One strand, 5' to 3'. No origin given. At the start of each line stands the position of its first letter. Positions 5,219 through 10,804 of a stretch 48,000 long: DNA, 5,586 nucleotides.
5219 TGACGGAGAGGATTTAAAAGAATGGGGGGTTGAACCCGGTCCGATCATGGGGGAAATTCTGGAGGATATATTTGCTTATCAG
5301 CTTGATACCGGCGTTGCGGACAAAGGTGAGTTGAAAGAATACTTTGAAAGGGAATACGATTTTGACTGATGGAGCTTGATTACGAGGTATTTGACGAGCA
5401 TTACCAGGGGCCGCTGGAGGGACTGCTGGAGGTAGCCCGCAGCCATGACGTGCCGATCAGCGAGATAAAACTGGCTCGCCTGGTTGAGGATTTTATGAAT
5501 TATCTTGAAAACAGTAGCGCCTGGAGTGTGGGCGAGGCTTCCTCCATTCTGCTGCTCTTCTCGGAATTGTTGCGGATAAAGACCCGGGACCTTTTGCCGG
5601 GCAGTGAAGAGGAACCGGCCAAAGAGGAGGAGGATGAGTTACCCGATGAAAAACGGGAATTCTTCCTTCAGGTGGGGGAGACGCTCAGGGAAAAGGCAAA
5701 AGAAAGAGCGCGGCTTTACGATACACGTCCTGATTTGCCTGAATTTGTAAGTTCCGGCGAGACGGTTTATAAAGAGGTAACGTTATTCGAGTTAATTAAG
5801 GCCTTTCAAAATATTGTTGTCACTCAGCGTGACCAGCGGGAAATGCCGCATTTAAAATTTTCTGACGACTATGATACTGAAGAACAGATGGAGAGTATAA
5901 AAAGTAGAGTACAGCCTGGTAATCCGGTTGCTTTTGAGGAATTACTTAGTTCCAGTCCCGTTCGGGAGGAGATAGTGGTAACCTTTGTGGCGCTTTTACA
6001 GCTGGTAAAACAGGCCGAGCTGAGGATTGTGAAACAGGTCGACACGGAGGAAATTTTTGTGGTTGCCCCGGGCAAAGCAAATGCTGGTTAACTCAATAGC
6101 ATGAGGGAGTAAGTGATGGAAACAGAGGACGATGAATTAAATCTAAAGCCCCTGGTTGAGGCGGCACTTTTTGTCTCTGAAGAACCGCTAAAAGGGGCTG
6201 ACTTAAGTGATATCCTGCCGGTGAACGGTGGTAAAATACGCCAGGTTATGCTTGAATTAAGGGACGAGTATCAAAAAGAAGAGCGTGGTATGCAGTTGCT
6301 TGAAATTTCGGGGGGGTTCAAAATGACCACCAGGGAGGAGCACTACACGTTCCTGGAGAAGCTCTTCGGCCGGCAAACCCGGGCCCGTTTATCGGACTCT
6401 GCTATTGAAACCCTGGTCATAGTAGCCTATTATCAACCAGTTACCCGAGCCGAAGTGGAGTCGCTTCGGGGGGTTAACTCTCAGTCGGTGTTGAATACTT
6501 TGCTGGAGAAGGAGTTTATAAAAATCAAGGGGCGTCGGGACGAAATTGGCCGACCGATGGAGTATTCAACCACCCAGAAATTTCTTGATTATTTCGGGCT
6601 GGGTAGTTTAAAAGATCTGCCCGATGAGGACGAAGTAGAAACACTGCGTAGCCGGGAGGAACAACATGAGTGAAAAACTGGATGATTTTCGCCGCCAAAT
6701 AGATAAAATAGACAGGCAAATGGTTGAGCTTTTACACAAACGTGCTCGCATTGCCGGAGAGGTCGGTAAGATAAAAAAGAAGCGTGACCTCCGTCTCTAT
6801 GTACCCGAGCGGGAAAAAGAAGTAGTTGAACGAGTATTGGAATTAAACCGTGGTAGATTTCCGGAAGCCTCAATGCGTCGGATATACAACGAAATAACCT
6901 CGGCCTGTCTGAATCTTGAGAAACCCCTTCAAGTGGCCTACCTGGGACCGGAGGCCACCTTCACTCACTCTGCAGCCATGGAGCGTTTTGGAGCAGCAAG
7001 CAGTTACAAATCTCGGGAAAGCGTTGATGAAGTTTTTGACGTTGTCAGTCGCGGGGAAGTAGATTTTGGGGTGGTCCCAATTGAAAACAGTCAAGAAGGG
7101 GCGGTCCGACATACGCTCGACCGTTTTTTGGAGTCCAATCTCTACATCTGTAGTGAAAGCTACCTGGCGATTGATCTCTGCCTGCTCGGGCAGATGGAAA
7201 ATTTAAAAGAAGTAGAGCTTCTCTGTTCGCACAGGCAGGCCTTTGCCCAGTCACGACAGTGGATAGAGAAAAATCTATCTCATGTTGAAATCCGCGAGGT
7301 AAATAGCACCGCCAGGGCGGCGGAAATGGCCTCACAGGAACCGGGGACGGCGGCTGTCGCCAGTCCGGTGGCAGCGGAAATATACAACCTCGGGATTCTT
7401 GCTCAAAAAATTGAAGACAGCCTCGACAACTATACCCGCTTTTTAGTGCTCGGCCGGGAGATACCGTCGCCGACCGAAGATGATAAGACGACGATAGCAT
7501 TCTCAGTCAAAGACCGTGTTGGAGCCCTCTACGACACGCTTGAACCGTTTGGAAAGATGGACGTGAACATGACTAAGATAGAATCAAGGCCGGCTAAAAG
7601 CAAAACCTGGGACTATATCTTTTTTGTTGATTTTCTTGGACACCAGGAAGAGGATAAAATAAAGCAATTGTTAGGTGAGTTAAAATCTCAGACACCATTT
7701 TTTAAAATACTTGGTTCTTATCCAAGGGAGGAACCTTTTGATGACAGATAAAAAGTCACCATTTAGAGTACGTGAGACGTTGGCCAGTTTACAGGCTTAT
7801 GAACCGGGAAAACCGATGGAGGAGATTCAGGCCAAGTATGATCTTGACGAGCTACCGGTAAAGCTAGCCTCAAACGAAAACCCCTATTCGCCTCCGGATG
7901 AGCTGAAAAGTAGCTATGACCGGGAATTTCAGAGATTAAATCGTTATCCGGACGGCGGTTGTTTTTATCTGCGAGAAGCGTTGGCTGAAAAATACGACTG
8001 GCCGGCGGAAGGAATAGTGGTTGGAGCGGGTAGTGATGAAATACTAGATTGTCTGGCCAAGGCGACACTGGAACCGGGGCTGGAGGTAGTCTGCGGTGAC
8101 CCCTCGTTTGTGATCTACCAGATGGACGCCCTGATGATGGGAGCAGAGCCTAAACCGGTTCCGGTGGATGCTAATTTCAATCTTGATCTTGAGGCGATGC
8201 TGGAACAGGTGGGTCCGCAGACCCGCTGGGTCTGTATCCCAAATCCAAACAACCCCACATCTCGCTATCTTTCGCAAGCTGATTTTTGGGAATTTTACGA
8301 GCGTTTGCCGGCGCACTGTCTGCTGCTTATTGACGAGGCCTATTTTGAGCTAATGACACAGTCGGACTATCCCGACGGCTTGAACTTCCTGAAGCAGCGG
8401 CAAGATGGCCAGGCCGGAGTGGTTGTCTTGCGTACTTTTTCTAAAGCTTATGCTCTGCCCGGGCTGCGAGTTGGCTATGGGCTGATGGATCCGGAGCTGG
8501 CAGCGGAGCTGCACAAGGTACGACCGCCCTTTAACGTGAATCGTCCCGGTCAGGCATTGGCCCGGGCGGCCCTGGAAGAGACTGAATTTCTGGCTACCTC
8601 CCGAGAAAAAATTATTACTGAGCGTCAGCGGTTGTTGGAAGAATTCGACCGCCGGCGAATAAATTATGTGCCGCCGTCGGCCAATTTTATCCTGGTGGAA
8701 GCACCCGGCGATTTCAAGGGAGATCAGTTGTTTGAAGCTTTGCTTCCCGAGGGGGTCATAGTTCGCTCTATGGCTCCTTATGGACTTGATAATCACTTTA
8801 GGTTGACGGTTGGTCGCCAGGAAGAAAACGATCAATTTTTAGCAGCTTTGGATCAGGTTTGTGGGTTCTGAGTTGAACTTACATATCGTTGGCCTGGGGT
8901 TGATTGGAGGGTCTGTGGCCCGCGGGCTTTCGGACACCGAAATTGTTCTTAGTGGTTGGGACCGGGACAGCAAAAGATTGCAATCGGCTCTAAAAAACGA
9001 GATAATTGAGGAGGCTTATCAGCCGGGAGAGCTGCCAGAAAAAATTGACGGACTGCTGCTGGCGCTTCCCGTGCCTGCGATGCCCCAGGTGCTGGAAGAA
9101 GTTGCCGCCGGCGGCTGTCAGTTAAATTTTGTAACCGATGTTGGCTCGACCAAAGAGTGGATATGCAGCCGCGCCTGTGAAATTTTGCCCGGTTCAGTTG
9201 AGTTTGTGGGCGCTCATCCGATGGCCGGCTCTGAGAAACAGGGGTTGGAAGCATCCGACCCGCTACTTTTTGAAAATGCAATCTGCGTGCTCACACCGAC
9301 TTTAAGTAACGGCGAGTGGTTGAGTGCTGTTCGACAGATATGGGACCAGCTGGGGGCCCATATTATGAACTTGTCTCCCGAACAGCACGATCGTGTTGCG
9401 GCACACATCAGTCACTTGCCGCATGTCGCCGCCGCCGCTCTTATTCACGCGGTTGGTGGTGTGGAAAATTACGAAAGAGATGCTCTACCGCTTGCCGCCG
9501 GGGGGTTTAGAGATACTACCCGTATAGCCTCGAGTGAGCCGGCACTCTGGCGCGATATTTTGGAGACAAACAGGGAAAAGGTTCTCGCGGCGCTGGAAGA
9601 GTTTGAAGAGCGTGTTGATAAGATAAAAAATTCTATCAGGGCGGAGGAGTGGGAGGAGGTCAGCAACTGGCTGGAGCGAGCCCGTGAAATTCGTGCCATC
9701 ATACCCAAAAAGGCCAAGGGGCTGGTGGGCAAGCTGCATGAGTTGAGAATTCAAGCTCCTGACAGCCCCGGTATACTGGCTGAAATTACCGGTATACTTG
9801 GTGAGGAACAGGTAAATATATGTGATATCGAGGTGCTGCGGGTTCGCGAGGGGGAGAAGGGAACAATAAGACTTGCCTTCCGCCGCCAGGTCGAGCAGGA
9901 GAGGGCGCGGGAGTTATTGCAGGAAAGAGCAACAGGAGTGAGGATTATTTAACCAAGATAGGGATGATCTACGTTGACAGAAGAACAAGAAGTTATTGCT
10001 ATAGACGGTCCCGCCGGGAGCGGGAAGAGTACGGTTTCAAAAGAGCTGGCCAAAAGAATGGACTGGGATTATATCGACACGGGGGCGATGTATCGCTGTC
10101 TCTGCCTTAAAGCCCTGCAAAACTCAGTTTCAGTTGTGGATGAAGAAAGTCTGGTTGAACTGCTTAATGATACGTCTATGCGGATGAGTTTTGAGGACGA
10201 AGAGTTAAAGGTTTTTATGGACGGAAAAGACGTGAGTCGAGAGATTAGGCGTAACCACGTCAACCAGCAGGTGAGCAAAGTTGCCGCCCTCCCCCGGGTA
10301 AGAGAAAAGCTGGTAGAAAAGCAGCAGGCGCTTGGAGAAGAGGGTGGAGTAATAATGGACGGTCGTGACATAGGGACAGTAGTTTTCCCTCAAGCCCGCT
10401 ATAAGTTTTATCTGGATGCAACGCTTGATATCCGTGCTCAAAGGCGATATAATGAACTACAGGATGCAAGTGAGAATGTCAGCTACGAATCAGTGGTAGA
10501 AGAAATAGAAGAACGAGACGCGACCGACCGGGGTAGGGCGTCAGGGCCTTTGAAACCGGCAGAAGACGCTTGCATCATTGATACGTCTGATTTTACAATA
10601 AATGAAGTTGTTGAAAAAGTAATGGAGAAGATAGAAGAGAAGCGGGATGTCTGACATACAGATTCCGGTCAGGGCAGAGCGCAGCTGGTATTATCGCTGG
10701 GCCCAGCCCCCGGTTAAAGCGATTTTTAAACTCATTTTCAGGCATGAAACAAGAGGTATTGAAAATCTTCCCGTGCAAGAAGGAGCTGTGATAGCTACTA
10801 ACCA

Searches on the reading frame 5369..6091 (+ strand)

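Call 59: search_protein_families(library=pfam, proteins=[window:5369-6091:+], max_evalue=0.00001)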
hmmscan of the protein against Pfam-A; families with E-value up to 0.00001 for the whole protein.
window:5369-6091:+ (240 aa): 1 family
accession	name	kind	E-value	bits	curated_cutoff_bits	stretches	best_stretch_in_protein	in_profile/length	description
PF02616.19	SMC_ScpA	-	1.4e-16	61.7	24.6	1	25-231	4-229/232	Segregation and condensation protein ScpA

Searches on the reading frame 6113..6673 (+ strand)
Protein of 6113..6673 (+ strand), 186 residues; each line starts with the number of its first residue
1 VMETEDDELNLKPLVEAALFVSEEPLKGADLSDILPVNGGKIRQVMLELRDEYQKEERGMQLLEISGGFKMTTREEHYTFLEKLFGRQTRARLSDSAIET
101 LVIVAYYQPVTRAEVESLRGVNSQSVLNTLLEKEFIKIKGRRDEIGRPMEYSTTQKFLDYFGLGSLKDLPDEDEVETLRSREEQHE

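Call 59: search_protein_families(library=pfam, proteins=[window:6113-6673:+], max_evalue=0.00001)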
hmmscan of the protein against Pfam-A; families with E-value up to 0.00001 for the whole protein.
window:6113-6673:+ (186 aa): 1 family
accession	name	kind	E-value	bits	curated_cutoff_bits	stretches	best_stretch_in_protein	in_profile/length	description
PF04079.22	SMC_ScpB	-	1.1e-54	184.8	27.4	1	14-171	2-159/160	Segregation and condensation complex subunit ScpB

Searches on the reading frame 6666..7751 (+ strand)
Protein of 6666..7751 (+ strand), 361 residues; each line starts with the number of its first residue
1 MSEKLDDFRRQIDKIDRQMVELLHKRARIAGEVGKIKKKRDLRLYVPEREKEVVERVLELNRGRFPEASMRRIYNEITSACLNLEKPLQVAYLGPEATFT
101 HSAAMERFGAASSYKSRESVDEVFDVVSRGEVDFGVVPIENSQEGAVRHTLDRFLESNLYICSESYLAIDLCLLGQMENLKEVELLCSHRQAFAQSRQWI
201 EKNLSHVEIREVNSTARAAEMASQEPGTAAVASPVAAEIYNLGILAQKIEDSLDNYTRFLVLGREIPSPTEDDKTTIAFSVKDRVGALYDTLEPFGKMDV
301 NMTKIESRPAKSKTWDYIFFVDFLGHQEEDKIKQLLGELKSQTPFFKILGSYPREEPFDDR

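Call 59: search_protein_families(library=pfam, proteins=[window:6666-7751:+], max_evalue=0.00001)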
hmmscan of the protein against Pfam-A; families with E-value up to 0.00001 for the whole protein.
window:6666-7751:+ (361 aa): 3 families
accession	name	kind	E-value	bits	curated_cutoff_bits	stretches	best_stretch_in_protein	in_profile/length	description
PF00800.23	PDT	-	2.3e-58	197.4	25.2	1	90-265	1-179/181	Prephenate dehydratase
PF01817.26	CM_2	-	6.9e-23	81.1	27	1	9-86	2-80/80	Chorismate mutase type II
PF01842.31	ACT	-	1.2e-09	38.1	27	1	275-339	1-64/66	ACT domain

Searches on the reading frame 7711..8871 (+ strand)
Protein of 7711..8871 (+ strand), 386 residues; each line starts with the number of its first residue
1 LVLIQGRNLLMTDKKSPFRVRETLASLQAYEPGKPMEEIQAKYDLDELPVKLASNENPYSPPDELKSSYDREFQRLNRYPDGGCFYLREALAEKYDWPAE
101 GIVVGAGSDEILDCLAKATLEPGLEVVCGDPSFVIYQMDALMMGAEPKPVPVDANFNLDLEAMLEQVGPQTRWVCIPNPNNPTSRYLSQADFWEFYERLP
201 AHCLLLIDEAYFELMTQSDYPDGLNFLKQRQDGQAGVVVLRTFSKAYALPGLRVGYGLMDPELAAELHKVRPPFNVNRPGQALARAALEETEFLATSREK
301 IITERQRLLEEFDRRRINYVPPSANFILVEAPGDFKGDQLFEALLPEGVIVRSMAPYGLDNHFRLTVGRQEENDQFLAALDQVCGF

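Call 59: search_protein_families(library=pfam, proteins=[window:7711-8871:+], max_evalue=0.00001)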
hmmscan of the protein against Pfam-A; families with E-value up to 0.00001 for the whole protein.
window:7711-8871:+ (386 aa): 1 family
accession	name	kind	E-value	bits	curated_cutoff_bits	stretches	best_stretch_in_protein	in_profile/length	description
PF00155.27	Aminotran_1_2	-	1.4e-58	199.3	19.7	1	50-380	4-361/361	Aminotransferase class I and II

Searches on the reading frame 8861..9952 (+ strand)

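Call 59: search_protein_families(library=pfam, proteins=[window:8861-9952:+], max_evalue=0.00001)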
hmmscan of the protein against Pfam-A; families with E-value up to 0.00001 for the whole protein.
window:8861-9952:+ (363 aa): 3 families
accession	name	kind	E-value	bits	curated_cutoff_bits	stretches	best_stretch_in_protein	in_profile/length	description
PF20463.3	PDH_C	-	2.5e-30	105.3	22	1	172-272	1-101/102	Prephenate dehydrogenase, dimerization domain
PF02153.23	PDH_N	-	4.2e-28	98.2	26.5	1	29-169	13-153/154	Prephenate dehydrogenase, nucleotide-binding domain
PF01842.31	ACT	-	1.4e-08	34.8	27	1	293-340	1-46/66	ACT domain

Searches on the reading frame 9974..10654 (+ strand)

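Call 59: search_protein_families(library=pfam, proteins=[window:9974-10654:+], max_evalue=0.00001)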
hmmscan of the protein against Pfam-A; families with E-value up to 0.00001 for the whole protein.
window:9974-10654:+ (226 aa): 3 families
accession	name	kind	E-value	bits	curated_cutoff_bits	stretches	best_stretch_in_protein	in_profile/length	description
PF02224.24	Cytidylate_kin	-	1e-79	267.6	26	1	8-221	1-210/211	Cytidylate kinase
PF13238.12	AAA_18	-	8.2e-09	36.4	29.4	1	8-158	1-108/128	AAA domain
PF13189.12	Cytidylate_kin2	-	5.9e-08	33.5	28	1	7-186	1-151/176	Cytidylate kinase-like family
